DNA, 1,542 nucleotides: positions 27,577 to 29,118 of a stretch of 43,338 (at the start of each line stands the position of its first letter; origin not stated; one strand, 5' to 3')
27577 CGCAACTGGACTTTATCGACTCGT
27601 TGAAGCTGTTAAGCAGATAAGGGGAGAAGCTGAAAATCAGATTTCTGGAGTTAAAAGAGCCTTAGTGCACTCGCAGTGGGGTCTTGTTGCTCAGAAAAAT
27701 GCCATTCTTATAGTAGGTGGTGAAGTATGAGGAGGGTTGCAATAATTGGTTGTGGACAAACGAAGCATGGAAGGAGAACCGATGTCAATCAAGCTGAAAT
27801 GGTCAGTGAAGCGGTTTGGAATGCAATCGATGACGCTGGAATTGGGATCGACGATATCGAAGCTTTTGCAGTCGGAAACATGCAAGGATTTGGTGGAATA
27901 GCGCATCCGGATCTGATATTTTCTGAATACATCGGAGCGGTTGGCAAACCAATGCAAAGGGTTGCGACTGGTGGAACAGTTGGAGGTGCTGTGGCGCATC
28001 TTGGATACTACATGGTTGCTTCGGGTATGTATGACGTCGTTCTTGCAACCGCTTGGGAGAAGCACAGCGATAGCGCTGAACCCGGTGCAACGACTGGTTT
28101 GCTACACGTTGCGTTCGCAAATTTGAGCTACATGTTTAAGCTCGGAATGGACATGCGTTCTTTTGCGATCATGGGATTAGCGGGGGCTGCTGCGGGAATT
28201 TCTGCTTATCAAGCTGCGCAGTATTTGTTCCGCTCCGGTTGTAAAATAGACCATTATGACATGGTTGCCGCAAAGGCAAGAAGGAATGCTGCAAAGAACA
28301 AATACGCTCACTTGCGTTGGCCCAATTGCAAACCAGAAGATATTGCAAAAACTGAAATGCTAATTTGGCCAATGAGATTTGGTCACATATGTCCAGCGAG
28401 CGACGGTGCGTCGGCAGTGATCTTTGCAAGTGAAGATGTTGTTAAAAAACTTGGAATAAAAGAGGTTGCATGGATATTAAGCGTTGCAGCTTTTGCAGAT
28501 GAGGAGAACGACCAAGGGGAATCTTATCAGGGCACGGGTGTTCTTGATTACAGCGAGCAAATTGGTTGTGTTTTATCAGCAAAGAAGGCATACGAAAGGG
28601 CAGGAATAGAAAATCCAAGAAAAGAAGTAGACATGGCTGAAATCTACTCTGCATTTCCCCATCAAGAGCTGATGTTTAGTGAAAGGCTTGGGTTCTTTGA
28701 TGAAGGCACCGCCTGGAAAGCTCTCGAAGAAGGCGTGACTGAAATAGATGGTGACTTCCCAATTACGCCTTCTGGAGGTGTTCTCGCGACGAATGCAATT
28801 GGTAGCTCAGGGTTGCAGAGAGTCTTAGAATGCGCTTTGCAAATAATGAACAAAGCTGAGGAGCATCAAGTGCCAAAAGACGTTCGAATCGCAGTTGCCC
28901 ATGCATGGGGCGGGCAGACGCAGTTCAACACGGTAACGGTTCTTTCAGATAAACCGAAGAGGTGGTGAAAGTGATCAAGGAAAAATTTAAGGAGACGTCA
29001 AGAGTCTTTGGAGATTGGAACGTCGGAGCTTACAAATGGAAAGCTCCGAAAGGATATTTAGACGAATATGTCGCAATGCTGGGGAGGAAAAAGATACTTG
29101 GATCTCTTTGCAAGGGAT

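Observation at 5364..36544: Candidate new pathway: hydration, retro-aldol cleavage and ketone carboxylation to bypass blocked beta-oxidation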

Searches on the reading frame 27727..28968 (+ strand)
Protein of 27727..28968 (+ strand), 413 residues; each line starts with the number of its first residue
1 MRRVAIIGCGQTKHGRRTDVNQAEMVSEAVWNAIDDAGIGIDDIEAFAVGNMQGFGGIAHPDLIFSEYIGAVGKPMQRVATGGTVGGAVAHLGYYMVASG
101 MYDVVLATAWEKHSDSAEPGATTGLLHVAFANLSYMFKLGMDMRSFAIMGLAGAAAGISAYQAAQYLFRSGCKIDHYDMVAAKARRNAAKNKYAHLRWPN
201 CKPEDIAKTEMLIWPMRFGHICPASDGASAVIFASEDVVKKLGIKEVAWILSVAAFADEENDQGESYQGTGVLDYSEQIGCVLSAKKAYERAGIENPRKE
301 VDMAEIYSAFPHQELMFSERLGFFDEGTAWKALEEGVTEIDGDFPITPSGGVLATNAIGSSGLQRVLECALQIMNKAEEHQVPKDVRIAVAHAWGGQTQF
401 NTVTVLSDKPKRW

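Call 5: search_protein_families(library=pfam, proteins=[window:27727-28968:+], max_evalue=0.00001)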
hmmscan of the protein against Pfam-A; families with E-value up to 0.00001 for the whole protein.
window:27727-28968:+ (413 aa): 2 families
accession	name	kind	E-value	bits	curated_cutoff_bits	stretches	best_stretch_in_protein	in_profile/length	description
PF22691.2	Thiolase_C_1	-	7.3e-32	110.5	28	1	281-407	20-143/144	Thiolase C-terminal domain-like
PF00108.29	Thiolase_N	-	6.6e-08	32.7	26.4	1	4-195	1-191/260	Thiolase, N-terminal domain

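Call 7: search_protein_families(library=ncbifam, proteins=[window:27727-28968:+], max_evalue=0.001)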
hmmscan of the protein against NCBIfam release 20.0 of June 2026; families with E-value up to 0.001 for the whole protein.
window:27727-28968:+ (413 aa): 29 families (the best 25 are shown)
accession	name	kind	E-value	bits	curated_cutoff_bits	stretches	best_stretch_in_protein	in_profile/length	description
NF006180.0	PRK08313.1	subfamily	9.8e-156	518.5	514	1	1-410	3-386/389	thiolase domain-containing protein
NF004720.0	PRK06064.1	subfamily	2.9e-68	230.4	420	1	1-409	1-388/389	thiolase domain-containing protein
NF004721.0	PRK06065.1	equivalog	9.7e-65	218.9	455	1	2-407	10-392/393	thiolase domain-containing protein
NF004810.0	PRK06157.1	equivalog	7.2e-60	203.2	403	1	2-407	7-396/400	acetyl-CoA acetyltransferase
NF009228.0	PRK12578.1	subfamily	1.3e-55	188.7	485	1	2-407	3-386/387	thiolase domain-containing protein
NF053570.1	AcCoTHIOL_METTL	equivalog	1.8e-46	158.7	600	1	1-409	1-384/385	acetyl-CoA acetyltransferase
NF004722.0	PRK06066.1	equivalog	2.6e-44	151.8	516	1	2-406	4-383/385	thiolase domain-containing protein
NF006102.0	PRK08256.1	subfamily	5.3e-43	147.6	436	1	2-395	3-380/394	lipid-transfer protein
NF004982.0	PRK06365.1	equivalog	3.7e-41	141.6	695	1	1-408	15-428/430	thiolase domain-containing protein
NF005704.0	PRK07516.1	subfamily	1.5e-35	122.9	412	1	2-407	2-386/389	thiolase domain-containing protein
NF004811.0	PRK06158.1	subfamily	5.9e-35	121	421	1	3-407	9-379/384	acetyl-CoA acetyltransferase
NF053628.1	BnzsclthlBbsBGT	equivalog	8.6e-34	117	750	1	2-398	5-372/389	benzoylsuccinyl-CoA thiolase subunit BbsB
NF005892.0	PRK07855.1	subfamily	7.4e-32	110.7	469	1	3-378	7-363/390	lipid-transfer protein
NF004715.0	PRK06059.1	equivalog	1.3e-31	110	424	1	2-395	4-387/399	lipid-transfer protein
NF005924.0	PRK07937.1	subfamily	5.3e-25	88.6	419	1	143-407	127-350/353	lipid-transfer protein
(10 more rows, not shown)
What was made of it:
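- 27727..28968 (+): thlB2: Cys-less thiolase-fold subunit; member of the Ltp3 subfamily; candidate aldol-lyase. NF006180 scores 518.5 bits against a cut-off of 514 (call 7).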

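Call 10: find_encoding_contigs(protein=window:27727-28968:+, flank=10000, max_places=6)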
Protein window:27727-28968:+ (413 aa): 1 contig read that carries it; 1 place shown.
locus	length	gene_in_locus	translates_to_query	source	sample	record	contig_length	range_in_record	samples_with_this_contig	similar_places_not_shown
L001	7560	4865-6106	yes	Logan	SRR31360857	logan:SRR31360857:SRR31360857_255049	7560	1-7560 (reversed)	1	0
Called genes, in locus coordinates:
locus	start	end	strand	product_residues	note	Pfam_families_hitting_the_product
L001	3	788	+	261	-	?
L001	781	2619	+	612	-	PF00501:AMP-binding, PF23562:AMP-binding_C_3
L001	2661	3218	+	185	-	PF27315:AF_0136_N, PF27313:AF_0136_C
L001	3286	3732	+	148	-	-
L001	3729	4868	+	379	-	PF22691:Thiolase_C_1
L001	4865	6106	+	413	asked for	PF00108:Thiolase_N (weak), PF22691:Thiolase_C_1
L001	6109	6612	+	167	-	PF12172:zf-ChsH2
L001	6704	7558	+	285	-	?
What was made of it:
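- Tried and rejected: The ATG-start thlB2 worked (call 10).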

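Call 11: search_solved_structures(query=window:27727-28968:+, max_evalue=0.00001, show_alignments=2)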
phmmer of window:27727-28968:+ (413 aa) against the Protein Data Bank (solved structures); distinct sequences matched with E-value up to 0.00001: 17.
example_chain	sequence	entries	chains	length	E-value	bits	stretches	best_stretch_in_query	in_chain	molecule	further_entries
7yvy_A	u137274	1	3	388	1.1e-35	126.3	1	1-406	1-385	Acetyl-CoA acetyltransferase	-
6esq_A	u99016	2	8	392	4.5e-34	121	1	1-397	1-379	acetoacetyl-CoA thiolase | Acetyl-CoA acetyltransferase thiolase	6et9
6hsj_A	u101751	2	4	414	9.9e-30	106.8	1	2-395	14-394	SCP2-thiolase (type-1)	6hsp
6hrv_A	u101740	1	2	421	1.1e-29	106.7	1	2-395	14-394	SCP2-thiolase (type-1)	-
7pxp_C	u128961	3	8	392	6.6e-29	104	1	2-397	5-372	Benzoylsuccinyl-CoA thiolase subunit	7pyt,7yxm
4yzo_A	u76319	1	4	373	2.2e-24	89.1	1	157-410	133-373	Putative acyl-CoA acyltransferase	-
9skm_I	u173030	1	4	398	2.3e-19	72.6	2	281-408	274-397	2,4-diacetylphloroglucinol biosynthesis protein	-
9skh_I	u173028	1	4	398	5e-19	71.5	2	281-408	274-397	2,4-diacetylphloroglucinol biosynthesis protein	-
5m3k_C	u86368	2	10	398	2.8e-18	69.1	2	281-408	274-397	2,4-diacetylphloroglucinol biosynthesis protein PhlC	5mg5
4bia_A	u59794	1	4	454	1.9e-15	59.7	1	216-398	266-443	3-KETOACYL-COA THIOLASE, PUTATIVE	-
4u4e_A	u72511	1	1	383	2.7e-15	59.2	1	3-398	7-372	Thiolase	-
4bi9_A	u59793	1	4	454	5.9e-15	58.1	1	216-398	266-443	3-KETOACYL-COA THIOLASE, PUTATIVE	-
3zbl_A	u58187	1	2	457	1.4e-13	53.5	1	174-399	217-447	3-KETOACYL-COA THIOLASE-LIKE PROTEIN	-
3zbk_A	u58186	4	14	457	1.5e-13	53.5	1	174-399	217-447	3-KETOACYL-COA THIOLASE-LIKE PROTEIN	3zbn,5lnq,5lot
3zbg_A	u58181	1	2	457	2.1e-13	53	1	175-399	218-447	3-KETOACYL-COA THIOLASE-LIKE PROTEIN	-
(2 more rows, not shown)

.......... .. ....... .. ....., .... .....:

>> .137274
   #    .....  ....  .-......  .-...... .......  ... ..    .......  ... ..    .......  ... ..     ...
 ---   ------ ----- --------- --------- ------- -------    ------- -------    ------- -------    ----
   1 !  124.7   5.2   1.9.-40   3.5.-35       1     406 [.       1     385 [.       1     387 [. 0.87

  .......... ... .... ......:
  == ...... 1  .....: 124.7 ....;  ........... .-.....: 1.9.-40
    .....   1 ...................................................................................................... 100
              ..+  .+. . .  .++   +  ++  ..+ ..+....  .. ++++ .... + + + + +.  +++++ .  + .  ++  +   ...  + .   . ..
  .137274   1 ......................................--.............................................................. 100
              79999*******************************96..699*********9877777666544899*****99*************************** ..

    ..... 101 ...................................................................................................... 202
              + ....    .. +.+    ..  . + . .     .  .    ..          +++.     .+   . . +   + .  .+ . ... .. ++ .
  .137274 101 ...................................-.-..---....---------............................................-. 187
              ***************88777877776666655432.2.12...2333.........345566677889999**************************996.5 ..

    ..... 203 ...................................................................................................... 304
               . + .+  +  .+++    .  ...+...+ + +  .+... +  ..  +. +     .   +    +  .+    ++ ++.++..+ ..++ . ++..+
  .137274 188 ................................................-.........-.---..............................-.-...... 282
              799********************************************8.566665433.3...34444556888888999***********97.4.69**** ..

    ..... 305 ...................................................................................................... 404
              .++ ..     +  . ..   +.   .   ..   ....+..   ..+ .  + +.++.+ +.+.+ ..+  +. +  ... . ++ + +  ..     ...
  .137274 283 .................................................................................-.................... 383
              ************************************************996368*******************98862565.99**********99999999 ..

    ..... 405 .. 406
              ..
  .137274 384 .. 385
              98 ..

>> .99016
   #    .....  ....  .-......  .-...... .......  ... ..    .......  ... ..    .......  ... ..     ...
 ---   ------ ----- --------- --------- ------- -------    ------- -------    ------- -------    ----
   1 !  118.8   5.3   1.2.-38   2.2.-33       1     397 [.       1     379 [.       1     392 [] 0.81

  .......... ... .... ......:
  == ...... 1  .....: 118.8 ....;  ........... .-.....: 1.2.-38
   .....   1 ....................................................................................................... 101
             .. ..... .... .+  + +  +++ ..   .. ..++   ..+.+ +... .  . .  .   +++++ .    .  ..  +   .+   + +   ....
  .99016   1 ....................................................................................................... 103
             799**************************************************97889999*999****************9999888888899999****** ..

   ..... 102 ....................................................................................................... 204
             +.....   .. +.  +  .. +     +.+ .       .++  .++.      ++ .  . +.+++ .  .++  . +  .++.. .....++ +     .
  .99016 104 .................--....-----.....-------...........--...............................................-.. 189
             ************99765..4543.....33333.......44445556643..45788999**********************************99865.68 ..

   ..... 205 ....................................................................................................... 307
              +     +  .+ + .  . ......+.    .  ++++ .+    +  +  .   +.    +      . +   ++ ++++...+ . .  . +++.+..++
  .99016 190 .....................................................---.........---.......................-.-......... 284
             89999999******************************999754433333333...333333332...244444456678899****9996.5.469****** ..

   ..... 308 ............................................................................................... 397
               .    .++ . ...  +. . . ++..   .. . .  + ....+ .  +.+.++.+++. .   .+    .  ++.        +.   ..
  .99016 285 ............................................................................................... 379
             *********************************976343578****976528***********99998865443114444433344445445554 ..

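Call 12: find_homologous_proteins(query=window:27727-28968:+, max_evalue=1e-20)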
Query window:27727-28968:+ (413 aa): 288 proteins with E <= 1e-20 among 8000 candidates; the best 120 are listed.
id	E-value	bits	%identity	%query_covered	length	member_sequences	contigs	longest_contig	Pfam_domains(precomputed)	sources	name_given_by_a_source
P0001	1.3e-278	941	100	100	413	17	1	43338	PF00108.30,PF22691.3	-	-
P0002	1.3e-244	829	86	100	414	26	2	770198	PF00108.30,PF22691.3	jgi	jgi:acetyl-CoA C-acetyltransferase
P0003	8.6e-242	820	85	100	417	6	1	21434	PF00108.30,PF22691.3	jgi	-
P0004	7.5e-234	794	83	100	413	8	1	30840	PF00108.30,PF22691.3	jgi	-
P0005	3.7e-232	788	82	100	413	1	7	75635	PF00108.30,PF22691.3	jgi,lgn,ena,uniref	uniref:Thiolase domain-containing protein n=1 Tax=Archaeoglobus fulgidus TaxID=2234 RepID=A0A7C3RB83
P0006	1.4e-231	786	82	100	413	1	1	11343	PF00108.30,PF22691.3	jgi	-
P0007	5.7e-231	784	82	100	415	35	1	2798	PF00108.30,PF22691.3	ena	-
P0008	6.1e-229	778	82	100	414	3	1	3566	PF00108.30,PF22691.3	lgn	-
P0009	1.6e-228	776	82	100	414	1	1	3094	PF00108.30,PF22691.3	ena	-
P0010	8.4e-228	774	82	100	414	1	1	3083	PF00108.30,PF22691.3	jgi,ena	-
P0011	1.1e-226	770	81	100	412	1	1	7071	PF00108.30,PF22691.3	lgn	-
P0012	1.7e-226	770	81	100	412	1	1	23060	PF00108.30,PF22691.3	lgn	-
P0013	1.9e-226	769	79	100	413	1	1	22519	PF00108.30,PF22691.3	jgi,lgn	jgi:acetyl-CoA C-acetyltransferase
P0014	5.0e-226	768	79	100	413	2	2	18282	PF00108.30,PF22691.3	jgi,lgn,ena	jgi:acetyl-CoA C-acetyltransferase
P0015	5.1e-226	768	79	100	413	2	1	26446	PF00108.30,PF22691.3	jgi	-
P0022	6.3e-180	616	66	99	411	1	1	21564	PF00108.30,PF22691.3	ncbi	ncbi:MAG: hypothetical protein QW356_02520 [Candidatus Hadarchaeales archaeon]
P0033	1.8e-171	588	64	100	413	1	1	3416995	PF00108.30,PF22691.3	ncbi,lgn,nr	ncbi:MAG: hypothetical protein JSU92_08805 [Deltaproteobacteria bacterium]|nr:MAG: hypothetical prot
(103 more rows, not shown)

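Call 13: find_encoding_contigs(protein=P0002, flank=10000, max_places=2)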
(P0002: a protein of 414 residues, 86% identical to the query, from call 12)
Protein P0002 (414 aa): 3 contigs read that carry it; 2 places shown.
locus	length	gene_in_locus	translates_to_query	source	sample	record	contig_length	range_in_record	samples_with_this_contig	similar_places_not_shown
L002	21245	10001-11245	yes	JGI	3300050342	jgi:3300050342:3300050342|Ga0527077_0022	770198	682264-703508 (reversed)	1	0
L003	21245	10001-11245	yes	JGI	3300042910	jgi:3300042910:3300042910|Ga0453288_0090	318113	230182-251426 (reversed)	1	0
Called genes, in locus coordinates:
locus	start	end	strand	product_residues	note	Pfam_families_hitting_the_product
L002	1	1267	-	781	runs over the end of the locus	PF02538:Hydantoinase_B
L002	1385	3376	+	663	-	PF16177:ACAS_N, PF00501:AMP-binding, PF13193:AMP-binding_C (weak)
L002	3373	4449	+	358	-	PF22691:Thiolase_C_1 (weak)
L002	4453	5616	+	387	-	PF00108:Thiolase_N, PF02803:Thiolase_C (faint), PF22691:Thiolase_C_1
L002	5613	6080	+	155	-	PF12172:zf-ChsH2, PF01796:OB_ChsH2_C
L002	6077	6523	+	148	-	PF19315:MC_hydratase (weak), PF01575:MaoC_dehydratas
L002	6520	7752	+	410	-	PF02771:Acyl-CoA_dh_N, PF02770:Acyl-CoA_dh_M, PF00441:Acyl-CoA_dh_1, PF08028:Acyl-CoA_dh_2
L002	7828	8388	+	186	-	PF27315:AF_0136_N, PF27313:AF_0136_C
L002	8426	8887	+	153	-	PF12172:zf-ChsH2 (weak)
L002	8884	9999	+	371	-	PF02803:Thiolase_C (faint), PF22691:Thiolase_C_1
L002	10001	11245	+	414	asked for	PF00108:Thiolase_N, PF22691:Thiolase_C_1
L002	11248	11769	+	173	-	PF12172:zf-ChsH2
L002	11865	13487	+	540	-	PF00501:AMP-binding, PF13193:AMP-binding_C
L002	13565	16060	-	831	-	PF01385:OrfB_IS605, PF07282:Cas12f1-like_TNB, PF00501:AMP-binding, PF13193:AMP-binding_C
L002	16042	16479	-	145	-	PF01797:Y1_Tnp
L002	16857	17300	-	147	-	-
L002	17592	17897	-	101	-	-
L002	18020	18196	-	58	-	-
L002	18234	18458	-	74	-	-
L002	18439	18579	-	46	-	-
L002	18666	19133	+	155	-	-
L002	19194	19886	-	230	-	PF00708:Acylphosphatase, PF00015:MCPsignal (weak)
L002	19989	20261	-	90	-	-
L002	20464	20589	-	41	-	-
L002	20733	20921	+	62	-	-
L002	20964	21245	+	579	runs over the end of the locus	-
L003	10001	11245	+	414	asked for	PF00108:Thiolase_N, PF22691:Thiolase_C_1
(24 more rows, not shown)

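Call 14: find_encoding_contigs(protein=P0033, flank=10000, max_places=2)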
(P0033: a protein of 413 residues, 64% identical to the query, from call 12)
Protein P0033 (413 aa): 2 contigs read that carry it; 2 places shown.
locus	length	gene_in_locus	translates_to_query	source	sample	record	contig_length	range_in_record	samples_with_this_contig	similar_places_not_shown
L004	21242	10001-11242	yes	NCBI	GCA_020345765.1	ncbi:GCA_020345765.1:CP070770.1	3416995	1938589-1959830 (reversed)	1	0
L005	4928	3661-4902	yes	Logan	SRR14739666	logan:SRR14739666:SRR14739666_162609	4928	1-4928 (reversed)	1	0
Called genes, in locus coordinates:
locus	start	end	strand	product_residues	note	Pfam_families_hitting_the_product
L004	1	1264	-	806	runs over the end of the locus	-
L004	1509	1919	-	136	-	-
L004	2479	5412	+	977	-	PF00989:PAS, PF13426:PAS_9, PF00989:PAS, PF08448:PAS_4, PF13188:PAS_8, PF13426:PAS_9, PF00989:PAS, PF13188:PAS_8, +20 more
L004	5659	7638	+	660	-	PF25063:ARM_TT21_C (weak), PF00515:TPR_1 (weak), PF07719:TPR_2 (weak), PF13176:TPR_7 (weak), PF13414:TPR_11 (weak), PF13424:TPR_12, PF23914:TPR_CcmH_CycH (weak), PF14559:TPR_19, +14 more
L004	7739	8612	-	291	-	PF00732:GMC_oxred_N, PF00890:FAD_binding_2 (faint), PF01266:DAO (weak), PF01494:FAD_binding_3 (faint), PF07992:Pyr_redox_2 (faint), PF12831:FAD_oxidored (faint), PF13450:NAD_binding_8 (faint)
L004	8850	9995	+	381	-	PF00108:Thiolase_N (weak), PF22691:Thiolase_C_1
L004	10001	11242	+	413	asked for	PF00108:Thiolase_N, PF22691:Thiolase_C_1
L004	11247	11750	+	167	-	PF12172:zf-ChsH2 (weak)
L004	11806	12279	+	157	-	PF12172:zf-ChsH2, PF01796:OB_ChsH2_C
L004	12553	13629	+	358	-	PF07728:AAA_5 (weak), PF01078:Mg_chelatase, PF17863:AAA_lid_2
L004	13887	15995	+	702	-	PF07728:AAA_5 (weak), PF01078:Mg_chelatase (weak), PF17863:AAA_lid_2, PF26791:AAPxQ, PF00092:VWA (weak), PF13519:VWA_2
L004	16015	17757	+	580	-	PF00501:AMP-binding, PF13193:AMP-binding_C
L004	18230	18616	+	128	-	PF01740:STAS, PF13466:STAS_2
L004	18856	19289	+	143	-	PF00589:Phage_integrase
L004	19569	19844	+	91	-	PF00216:Bac_DNA_binding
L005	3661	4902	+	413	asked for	PF00108:Thiolase_N, PF22691:Thiolase_C_1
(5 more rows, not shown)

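Call 15: find_encoding_contigs(protein=P0022, flank=10000, max_places=2)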
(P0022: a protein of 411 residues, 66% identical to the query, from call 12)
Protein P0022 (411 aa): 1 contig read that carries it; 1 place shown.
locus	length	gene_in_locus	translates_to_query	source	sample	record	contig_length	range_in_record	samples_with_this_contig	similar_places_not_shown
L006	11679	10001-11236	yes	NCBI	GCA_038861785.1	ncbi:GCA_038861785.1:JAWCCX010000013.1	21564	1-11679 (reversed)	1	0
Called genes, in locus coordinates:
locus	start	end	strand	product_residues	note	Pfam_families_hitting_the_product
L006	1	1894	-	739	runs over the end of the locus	PF02538:Hydantoinase_B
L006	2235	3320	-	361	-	PF00478:IMPDH (faint), PF03060:NMO, PF01070:FMN_dh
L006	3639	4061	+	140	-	PF00903:Glyoxalase, PF13669:Glyoxalase_4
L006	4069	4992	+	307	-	PF00753:Lactamase_B, PF19583:ODP (weak), PF23023:Anti-Pycsar_Apyc1 (faint)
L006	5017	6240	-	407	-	PF02771:Acyl-CoA_dh_N, PF02770:Acyl-CoA_dh_M, PF00441:Acyl-CoA_dh_1, PF08028:Acyl-CoA_dh_2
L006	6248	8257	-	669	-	PF00501:AMP-binding, PF13193:AMP-binding_C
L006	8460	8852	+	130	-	PF12172:zf-ChsH2, PF01796:OB_ChsH2_C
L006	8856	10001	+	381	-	PF00108:Thiolase_N (faint), PF22691:Thiolase_C_1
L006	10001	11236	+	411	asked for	PF00108:Thiolase_N, PF22691:Thiolase_C_1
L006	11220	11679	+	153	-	PF12172:zf-ChsH2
